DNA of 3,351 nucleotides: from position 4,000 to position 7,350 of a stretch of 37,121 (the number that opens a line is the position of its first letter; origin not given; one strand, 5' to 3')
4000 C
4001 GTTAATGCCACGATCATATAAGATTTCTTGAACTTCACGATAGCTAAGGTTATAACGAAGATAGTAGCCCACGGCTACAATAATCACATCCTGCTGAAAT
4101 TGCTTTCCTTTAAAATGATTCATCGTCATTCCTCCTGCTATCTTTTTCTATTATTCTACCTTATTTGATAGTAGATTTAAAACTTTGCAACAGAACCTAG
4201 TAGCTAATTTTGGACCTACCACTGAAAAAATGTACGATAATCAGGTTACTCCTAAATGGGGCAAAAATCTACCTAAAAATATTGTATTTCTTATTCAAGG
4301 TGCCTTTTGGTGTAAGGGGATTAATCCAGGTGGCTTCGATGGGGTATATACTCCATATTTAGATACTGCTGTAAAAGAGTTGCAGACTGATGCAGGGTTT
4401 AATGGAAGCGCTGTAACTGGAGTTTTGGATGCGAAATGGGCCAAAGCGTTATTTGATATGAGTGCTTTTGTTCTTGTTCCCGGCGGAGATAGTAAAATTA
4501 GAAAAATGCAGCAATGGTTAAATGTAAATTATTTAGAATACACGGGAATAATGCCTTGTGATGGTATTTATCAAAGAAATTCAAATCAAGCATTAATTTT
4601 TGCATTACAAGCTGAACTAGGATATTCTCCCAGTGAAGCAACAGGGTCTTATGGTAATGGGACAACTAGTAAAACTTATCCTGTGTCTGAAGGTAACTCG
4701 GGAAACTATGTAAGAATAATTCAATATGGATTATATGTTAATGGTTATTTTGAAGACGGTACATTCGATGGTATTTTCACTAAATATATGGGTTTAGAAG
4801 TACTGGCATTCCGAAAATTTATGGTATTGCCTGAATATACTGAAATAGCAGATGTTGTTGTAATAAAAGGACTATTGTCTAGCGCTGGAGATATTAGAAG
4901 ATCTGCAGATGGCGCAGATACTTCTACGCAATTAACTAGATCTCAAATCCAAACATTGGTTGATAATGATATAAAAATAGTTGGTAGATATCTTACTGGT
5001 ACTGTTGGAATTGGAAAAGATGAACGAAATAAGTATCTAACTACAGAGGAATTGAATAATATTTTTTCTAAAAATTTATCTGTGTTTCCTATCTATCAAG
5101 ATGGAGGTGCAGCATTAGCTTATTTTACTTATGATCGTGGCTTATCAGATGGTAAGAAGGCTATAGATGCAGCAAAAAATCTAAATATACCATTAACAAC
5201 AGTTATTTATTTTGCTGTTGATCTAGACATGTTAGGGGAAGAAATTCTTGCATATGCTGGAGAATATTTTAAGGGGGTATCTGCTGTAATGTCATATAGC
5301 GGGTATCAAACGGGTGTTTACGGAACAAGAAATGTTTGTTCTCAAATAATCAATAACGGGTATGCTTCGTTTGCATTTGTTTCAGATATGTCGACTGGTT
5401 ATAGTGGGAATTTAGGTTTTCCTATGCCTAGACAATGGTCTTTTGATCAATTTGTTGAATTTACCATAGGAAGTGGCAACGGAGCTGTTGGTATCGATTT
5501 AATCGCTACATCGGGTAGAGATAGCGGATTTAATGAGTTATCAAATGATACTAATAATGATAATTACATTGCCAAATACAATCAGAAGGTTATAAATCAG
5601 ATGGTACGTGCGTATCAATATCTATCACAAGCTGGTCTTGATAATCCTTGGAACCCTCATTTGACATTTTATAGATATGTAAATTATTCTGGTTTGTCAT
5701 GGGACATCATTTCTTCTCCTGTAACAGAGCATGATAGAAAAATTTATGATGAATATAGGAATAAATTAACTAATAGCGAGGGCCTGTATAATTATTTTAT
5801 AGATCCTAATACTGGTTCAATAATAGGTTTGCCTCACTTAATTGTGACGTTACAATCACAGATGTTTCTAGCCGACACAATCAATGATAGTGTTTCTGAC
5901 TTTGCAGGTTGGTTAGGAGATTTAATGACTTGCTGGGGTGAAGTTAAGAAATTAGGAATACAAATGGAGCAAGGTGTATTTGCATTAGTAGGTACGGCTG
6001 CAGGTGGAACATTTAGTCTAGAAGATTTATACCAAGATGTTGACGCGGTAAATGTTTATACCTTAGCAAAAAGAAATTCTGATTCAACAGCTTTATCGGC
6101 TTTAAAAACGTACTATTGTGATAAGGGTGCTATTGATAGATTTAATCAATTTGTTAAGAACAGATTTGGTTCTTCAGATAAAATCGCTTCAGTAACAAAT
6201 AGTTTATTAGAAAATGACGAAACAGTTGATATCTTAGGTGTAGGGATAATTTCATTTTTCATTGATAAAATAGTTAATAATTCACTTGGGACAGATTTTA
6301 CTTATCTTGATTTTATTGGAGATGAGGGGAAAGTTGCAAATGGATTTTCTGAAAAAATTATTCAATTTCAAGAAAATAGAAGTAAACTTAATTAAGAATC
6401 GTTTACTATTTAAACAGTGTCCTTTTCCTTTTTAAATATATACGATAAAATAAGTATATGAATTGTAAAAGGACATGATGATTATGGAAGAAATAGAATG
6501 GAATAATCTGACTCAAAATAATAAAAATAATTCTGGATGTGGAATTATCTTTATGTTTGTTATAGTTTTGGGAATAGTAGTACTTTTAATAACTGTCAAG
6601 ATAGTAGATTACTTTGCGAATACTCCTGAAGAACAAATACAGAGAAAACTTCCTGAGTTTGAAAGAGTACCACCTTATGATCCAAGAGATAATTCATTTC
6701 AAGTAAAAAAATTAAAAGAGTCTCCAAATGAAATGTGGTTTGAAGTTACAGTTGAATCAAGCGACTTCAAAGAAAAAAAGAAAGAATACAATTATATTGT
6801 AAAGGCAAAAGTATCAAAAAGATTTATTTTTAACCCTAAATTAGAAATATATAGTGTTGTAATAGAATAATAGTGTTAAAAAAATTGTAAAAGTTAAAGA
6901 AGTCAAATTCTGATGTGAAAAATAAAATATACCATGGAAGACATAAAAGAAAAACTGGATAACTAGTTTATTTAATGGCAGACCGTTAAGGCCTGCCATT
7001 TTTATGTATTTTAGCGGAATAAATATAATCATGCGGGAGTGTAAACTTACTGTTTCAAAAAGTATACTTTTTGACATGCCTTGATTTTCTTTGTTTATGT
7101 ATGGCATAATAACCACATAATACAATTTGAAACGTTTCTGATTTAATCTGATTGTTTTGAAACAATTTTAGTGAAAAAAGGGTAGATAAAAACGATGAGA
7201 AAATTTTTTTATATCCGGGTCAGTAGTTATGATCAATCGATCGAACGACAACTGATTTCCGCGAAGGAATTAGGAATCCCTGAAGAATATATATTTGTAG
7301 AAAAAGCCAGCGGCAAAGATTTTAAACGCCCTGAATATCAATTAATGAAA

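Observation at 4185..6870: YkuG/YbfG/BacA-like multi-domain lytic protein plus small membrane protein: candidate bacteriolysin-immunity pair whose 5' end runs into an IS1216 IR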

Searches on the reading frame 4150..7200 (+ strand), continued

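Call 43: predict_structure(alignment_id=A1)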
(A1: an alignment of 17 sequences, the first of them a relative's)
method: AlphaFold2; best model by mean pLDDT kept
length: 778 residues; sequences in the alignment: 17
mean_pLDDT: 81.8   pTM: 0.52
mean pLDDT of the five models: 81.8, 81.5, 72.0, 69.4, 67.8
residues with pLDDT >= 90: 266; 70-90: 383; 50-70: 82; < 50: 47
segments of 3 or more residues with pLDDT < 50: 135-143, 167-173, 276-281, 445-454, 720-726, 775-778
pLDDT, mean of each block of 10 residues (from residue 1): 93 90 76 92 89 88 91 95 84 91 89 83 86 54 64 85 60 62 90 75 85 94 78 83 87 70 86 56 75 90 88 75 83 92 88 82 89 85 83 71 86 79 80 85 47 57 75 83 80 69 77 95 92 93 82 89 91 79 79 92 64 76 92 92 77 87 93 92 90 89 91 79 54 85 87 91 94 54
secondary structure, 60 per line:
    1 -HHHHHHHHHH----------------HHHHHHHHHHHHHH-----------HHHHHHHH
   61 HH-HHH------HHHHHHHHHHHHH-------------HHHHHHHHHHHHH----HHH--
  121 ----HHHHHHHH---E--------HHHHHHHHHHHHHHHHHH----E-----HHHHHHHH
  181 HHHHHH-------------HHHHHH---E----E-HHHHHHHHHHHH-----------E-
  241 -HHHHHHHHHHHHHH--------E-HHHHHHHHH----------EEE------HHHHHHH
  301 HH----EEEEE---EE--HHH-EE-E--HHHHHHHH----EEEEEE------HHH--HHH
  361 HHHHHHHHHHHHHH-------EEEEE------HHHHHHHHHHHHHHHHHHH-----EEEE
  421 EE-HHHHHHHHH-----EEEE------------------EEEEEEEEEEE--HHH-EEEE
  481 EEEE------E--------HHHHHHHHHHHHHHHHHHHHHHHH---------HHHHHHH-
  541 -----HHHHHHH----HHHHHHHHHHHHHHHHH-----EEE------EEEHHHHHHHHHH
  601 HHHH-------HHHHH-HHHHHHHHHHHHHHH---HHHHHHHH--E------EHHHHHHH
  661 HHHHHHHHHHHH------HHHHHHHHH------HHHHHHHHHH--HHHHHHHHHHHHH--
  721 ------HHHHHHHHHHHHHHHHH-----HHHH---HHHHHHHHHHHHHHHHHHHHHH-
elements in order (helices of 4 or more, strands of 3 or more residues): H2-11 H28-41 H53-62 H73-85 H99-111 H125-132 H145-162 H173-186 H200-205 H216-227 H242-255 H266-274 E285-287 H294-302 E307-311 H329-336 E341-346 H358-374 E382-386 H393-411 E417-422 H424-432 E438-441 E460-470 E477-484 H500-523 H533-539 H546-552 H557-573 E579-581 E588-590 H591-604 H612-616 H618-632 H636-643 H654-672 H679-687 H694-703 H706-718 H727-743 H749-752 H756-777

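Call 80: find_encoding_contigs(protein=P0003, flank=4000, max_places=3)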
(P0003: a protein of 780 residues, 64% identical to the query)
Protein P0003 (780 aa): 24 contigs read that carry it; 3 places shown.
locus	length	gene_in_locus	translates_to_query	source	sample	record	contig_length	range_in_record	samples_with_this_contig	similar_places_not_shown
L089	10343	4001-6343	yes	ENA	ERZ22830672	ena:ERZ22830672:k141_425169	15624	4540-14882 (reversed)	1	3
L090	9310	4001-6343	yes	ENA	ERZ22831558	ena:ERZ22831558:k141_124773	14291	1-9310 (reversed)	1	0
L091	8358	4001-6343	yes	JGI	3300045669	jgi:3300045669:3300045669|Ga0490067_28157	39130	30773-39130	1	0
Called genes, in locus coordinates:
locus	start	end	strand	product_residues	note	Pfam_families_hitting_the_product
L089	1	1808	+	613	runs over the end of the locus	PF00580:UvrD-helicase, PF13245:AAA_19, PF01443:Viral_helicase1 (faint), PF13361:UvrD_C, PF13538:UvrD_C_2 (weak)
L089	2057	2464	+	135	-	-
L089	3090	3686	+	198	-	PF16775:ZoocinA_TRD (weak)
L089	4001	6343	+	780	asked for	PF01471:PG_binding_1 (faint), PF08924:Rv2525c_GlyHyd-like, PF27189:YkzU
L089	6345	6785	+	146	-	-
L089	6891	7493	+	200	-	-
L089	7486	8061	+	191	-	-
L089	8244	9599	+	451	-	PF14501:HATPase_c_5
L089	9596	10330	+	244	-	PF00072:Response_reg (weak), PF04397:LytTR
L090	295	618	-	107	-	PF00893:Multi_Drug_Res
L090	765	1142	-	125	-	-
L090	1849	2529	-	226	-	PF00665:rve, PF13610:DDE_Tnp_IS240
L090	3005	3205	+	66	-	-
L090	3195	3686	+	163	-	PF16775:ZoocinA_TRD (weak)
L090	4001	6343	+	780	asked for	PF01471:PG_binding_1 (faint), PF08924:Rv2525c_GlyHyd-like, PF27189:YkzU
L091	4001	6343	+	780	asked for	PF01471:PG_binding_1 (faint), PF08924:Rv2525c_GlyHyd-like, PF27189:YkzU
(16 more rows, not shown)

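Call 81: find_encoding_contigs(protein=P0002, flank=4000, max_places=2)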
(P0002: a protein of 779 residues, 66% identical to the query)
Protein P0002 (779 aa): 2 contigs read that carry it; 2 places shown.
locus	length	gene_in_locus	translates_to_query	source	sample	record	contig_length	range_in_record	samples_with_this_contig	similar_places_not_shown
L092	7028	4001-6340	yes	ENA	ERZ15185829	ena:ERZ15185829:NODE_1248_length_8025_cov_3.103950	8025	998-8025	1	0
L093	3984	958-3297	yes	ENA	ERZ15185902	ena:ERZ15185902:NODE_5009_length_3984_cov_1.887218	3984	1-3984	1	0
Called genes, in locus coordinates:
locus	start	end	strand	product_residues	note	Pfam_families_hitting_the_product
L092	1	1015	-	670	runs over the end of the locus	?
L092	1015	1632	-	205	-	PF00239:Resolvase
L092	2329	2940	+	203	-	-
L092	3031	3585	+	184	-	-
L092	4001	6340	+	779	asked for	PF01471:PG_binding_1 (faint), PF08924:Rv2525c_GlyHyd-like, PF27189:YkzU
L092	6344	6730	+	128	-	-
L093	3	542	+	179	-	?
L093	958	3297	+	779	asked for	PF01471:PG_binding_1 (faint), PF08924:Rv2525c_GlyHyd-like, PF27189:YkzU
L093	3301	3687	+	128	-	-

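Call 85: search_dna_similar(query=L001:7385-9733:+, collection=phages, mode=protein, max_rows=12)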
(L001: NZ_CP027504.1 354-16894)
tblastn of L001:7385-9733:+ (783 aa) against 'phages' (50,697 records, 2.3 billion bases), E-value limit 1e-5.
Records with a match: 2; places in all: 2; records where one place covers at least 80% of the query: 0.
Best place of each record, by identity: <60% 2.
By first word of the organism name: Bacteriophage 1; Alicyclobacillus 1.
By host as written in the record: - 1; Alicyclobacillus acidoterrestris MMB007 1.
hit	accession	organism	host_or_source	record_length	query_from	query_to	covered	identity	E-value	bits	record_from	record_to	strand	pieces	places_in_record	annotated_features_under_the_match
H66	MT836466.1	Bacteriophage sp.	human fecal samples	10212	2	522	67%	37.9%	6e-86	304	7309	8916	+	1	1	record has no annotation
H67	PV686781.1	Alicyclobacillus phage MMB025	Alicyclobacillus acidoterrestris MMB007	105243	292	440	19%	33.6%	2e-13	81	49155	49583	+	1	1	endolysin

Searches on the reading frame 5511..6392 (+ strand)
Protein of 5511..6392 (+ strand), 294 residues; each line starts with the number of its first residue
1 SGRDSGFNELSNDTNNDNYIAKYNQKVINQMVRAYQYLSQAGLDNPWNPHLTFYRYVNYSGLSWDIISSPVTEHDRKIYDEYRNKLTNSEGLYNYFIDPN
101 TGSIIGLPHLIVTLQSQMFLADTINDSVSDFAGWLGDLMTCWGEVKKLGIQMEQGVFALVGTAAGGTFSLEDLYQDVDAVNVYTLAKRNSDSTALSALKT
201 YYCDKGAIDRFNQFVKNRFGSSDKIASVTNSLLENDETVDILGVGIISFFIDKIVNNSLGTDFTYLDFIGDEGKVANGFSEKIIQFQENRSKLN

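Call 47: search_solved_structures(query=A2, max_evalue=10)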
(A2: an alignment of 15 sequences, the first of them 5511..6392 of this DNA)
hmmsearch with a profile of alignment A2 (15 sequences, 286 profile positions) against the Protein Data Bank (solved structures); distinct sequences matched with E-value up to 10: 1.
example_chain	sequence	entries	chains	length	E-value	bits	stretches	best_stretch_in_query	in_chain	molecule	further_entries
5ukh_A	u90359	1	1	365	3.3e-05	26.7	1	166-233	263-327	Uncharacterized protein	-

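Call 48: search_solved_structures(query=A2, max_evalue=10, show_alignments=1)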
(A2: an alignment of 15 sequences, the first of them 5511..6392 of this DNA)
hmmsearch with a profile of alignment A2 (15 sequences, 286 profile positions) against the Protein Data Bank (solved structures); distinct sequences matched with E-value up to 10: 1.
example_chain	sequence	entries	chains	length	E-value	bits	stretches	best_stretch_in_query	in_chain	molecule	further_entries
5ukh_A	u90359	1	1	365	3.3e-05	26.7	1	166-233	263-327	Uncharacterized protein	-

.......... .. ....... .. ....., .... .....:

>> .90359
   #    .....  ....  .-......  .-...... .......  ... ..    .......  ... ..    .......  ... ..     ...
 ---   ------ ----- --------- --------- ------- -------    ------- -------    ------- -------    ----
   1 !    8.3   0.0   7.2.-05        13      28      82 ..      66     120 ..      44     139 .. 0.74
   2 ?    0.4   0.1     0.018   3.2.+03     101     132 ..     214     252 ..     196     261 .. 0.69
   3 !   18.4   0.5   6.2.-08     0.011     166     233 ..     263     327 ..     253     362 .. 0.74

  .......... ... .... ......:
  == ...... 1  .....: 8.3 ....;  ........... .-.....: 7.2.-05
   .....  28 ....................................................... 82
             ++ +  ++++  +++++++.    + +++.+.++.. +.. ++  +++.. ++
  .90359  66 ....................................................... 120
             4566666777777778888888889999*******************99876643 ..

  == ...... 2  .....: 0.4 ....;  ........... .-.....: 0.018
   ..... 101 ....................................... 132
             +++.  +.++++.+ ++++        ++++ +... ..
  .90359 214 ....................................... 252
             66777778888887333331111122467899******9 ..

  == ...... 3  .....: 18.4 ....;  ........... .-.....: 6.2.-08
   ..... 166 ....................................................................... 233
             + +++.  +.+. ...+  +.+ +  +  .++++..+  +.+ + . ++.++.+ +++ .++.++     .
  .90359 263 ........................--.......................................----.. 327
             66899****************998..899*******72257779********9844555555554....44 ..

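Call 57: predict_structure(alignment_id=A2)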
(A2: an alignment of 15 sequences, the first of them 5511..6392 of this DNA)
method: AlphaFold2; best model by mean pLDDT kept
length: 294 residues; sequences in the alignment: 15
mean_pLDDT: 88.5   pTM: 0.87
mean pLDDT of the five models: 88.5, 88.0, 87.8, 87.2, 86.4
residues with pLDDT >= 90: 207; 70-90: 52; 50-70: 24; < 50: 11
segments of 3 or more residues with pLDDT < 50: 9-14
pLDDT, mean of each block of 10 residues (from residue 1): 51 64 96 97 95 94 85 96 96 93 93 91 68 93 96 97 85 96 96 96 91 95 95 70 77 91 93 97 92 52
secondary structure, 60 per line:
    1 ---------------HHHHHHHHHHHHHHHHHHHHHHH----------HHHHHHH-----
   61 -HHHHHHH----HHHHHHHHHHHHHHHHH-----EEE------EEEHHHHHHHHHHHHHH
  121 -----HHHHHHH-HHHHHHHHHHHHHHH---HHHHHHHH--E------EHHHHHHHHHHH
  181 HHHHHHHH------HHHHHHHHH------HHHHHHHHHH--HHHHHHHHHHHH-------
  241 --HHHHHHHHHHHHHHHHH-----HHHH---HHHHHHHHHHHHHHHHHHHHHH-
elements in order: H16-38 H49-55 H62-68 H73-89 E95-97 E104-106 H107-120 H126-132 H134-148 H152-159 H170-188 H195-203 H210-219 H222-233 H243-259 H265-268 H272-293

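Call 60: fold_search(model_id=the predicted structure, library=pdb)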
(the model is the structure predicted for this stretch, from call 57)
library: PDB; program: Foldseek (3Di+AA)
matches with E <= 10: 175; with E <= 0.001: 0
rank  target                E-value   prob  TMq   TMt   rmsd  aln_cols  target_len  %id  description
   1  5ukh                  4.5e-02  0.99  0.39  0.36  13.0       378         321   12  Structure of TelC from Streptococcus intermedius B196 (released 2017-07-26)
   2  7ue2_A                8.7e-01  0.09  0.16  0.15  18.9       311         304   12  Crystal structure of designed helical repeat protein RPB_PLP3_R6 bound to PLPx6 peptide (released 2023-03-29)
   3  7d7q_A                9.5e-01  0.09  0.14  0.15  16.8       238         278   13  Crystal structure of the transmembrane domain and linker region of Salpingoeca rosetta rhodopsin phosphodiesterase (released 2020-11-18)
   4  3jcm_N                9.5e-01  0.04  0.11  0.04  22.8       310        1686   10  Cryo-EM structure of the spliceosomal U4/U6.U5 tri-snRNP (released 2016-02-24)
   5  7d7q_B                1.2e+00  0.08  0.14  0.14  20.7       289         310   11  Crystal structure of the transmembrane domain and linker region of Salpingoeca rosetta rhodopsin phosphodiesterase (released 2020-11-18)
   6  1v9d_D                1.2e+00  0.05  0.13  0.12  25.8       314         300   10  Crystal structure of the core FH2 domain of mouse mDia1 (released 2004-03-09)
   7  9p8t_A                1.3e+00  0.06  0.13  0.09  23.4       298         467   11  Structure of CloA co-expressed with CloB (released 2025-07-30)
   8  7cj3_A                1.6e+00  0.06  0.15  0.16  20.3       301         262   11  Crystal structure of the transmembrane domain of Salpingoeca rosetta rhodopsin phosphodiesterase (released 2020-11-25)
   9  7p3x_B                1.7e+00  0.08  0.19  0.12  17.0       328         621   11  Homology model of the full-length AP-3 complex in a compact open conformation (released 2021-09-29)
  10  8otz_BR               1.7e+00  0.04  0.13  0.10  47.7       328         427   10  48-nm repeat of the native axonemal doublet microtubule from bovine sperm (released 2023-11-22)
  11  8gtg_A                2.0e+00  0.04  0.13  0.14  22.1       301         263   11  Corticotropin-releasing hormone receptor 1(CRF1R) bound with BMK-I-152 by XFEL (released 2023-09-13)
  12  8u5a_A                2.2e+00  0.07  0.13  0.21  15.1       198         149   13  Improving protein expression, stability, and function with ProteinMPNN (released 2024-01-17)
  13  2f93_MODEL_1_A        2.3e+00  0.05  0.13  0.17  20.1       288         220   11  K Intermediate Structure of Sensory Rhodopsin II/Transducer Complex in Combination with the Ground State Struc (released 2006-03-07)
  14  1v9d_A                2.3e+00  0.02  0.10  0.10  22.7       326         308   11  Crystal structure of the core FH2 domain of mouse mDia1 (released 2004-03-09)
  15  7tyo_R                2.5e+00  0.03  0.13  0.11  19.6       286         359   12  Calcitonin receptor in complex with Gs and human calcitonin peptide (released 2022-03-23)
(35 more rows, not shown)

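Call 94: search_protein_representatives(alignment_id=A2)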
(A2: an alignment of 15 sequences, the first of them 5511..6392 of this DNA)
Query: 15 sequences, 286 profile positions. Proteins with E-value up to 0.001 (for the whole library): 1476; up to 1e-10: 957; up to 1e-30: 93. The best 150 are listed.
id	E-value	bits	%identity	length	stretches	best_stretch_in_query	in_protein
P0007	1.7e-93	329.6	-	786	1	1-284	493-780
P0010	6.1e-87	308.0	-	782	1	1-285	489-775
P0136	1.1e-75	271.1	-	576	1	18-284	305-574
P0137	5.0e-72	259.1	-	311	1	9-285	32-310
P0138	4.1e-71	256.1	-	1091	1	9-285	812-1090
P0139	1.0e-64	235.1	-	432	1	1-280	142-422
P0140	3.5e-64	233.4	-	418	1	1-281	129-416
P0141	3.3e-58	213.8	-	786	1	1-284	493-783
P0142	1.1e-56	208.7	-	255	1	41-283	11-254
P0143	1.4e-54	201.8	-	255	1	44-285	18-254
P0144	1.6e-53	198.4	-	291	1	10-283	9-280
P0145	5.2e-52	193.4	-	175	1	113-285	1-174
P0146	1.1e-50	189.1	-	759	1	1-284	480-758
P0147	1.2e-49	185.7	-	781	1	1-282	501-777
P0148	1.4e-49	185.4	-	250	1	43-279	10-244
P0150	1.2e-48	182.3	-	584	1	2-279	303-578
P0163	8.3e-42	159.9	-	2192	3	18-221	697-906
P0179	2.0e-36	142.3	-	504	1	17-250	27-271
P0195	2.0e-33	132.4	-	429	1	19-282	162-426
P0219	7.3e-31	124.0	-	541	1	8-281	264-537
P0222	8.7e-31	123.8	-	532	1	11-283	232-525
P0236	4.6e-30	121.4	-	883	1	17-279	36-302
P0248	2.1e-29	119.3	-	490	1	8-280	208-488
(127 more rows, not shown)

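Call 95: search_protein_families(library=pfam, proteins=[P0138, P0139, P0150, P0163, P0179, P0195, P0219, P0222, P0236, P0248], max_evalue=0.001)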
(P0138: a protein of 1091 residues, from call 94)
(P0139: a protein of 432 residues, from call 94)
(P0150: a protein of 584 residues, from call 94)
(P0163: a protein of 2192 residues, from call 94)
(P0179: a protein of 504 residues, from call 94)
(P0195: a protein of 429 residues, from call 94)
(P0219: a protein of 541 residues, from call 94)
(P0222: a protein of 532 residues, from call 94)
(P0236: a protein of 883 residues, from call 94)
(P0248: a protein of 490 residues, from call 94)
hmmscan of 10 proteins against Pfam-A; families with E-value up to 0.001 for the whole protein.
P0138 (1091 aa): 4 families
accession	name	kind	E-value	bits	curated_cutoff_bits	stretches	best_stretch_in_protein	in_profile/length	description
PF23845.1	TIM-barrel_NCTSP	-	6.8e-81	272.4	27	1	233-575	5-347/348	Non-contractile tail sheath protein TIM barrel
PF23844.1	NCTSP_N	-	1.5e-23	83.5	27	1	3-115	3-118/191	Non-contractile tail sheath N-terminal domain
PF13287.12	Fn3_assoc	-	4.9e-09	36.6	23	1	597-652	1-58/59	Fn3 associated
PF13290.12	CHB_HEX_C_1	-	1.6e-08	34.8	22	1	588-648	3-64/67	Chitobiase/beta-hexosaminidase C-terminal domain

P0139 (432 aa): 1 family
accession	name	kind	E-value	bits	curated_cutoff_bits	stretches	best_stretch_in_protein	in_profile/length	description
PF08924.17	Rv2525c_GlyHyd-like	-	1.9e-36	126.5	27.2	1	1-140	45-197/198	Rv2525c-like, glycoside hydrolase-like domain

P0150 (584 aa): 2 families
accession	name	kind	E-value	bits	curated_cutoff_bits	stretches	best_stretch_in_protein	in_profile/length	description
PF08924.17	Rv2525c_GlyHyd-like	-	1.5e-51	175.8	27.2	1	117-300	1-197/198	Rv2525c-like, glycoside hydrolase-like domain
PF01471.23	PG_binding_1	-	8.3e-07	29.5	23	1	35-88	1-54/57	Putative peptidoglycan binding domain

P0163 (2192 aa): 1 family
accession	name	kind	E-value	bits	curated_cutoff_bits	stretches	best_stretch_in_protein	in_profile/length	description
PF09992.14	NAGPA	-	3.3e-41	141.7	25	1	1094-1274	1-169/169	Phosphodiester glycosidase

P0179 (504 aa): 0 families

P0195 (429 aa): 0 families

P0219 (541 aa): 2 families
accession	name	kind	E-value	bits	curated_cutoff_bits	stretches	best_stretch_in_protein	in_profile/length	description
PF08924.17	Rv2525c_GlyHyd-like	-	3.2e-39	135.5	27.2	1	79-237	4-178/198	Rv2525c-like, glycoside hydrolase-like domain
PF01471.23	PG_binding_1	-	1.5e-11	44.8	23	1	1-50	8-57/57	Putative peptidoglycan binding domain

P0222 (532 aa): 1 family
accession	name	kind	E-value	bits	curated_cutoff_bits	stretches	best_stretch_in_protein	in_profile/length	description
PF08924.17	Rv2525c_GlyHyd-like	-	2.2e-38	132.8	27.2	1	30-220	2-197/198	Rv2525c-like, glycoside hydrolase-like domain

P0236 (883 aa): 0 families

P0248 (490 aa): 1 family
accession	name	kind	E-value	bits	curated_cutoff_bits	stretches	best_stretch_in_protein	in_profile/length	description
PF08924.17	Rv2525c_GlyHyd-like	-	1.6e-38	133.3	27.2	1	26-189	3-168/198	Rv2525c-like, glycoside hydrolase-like domain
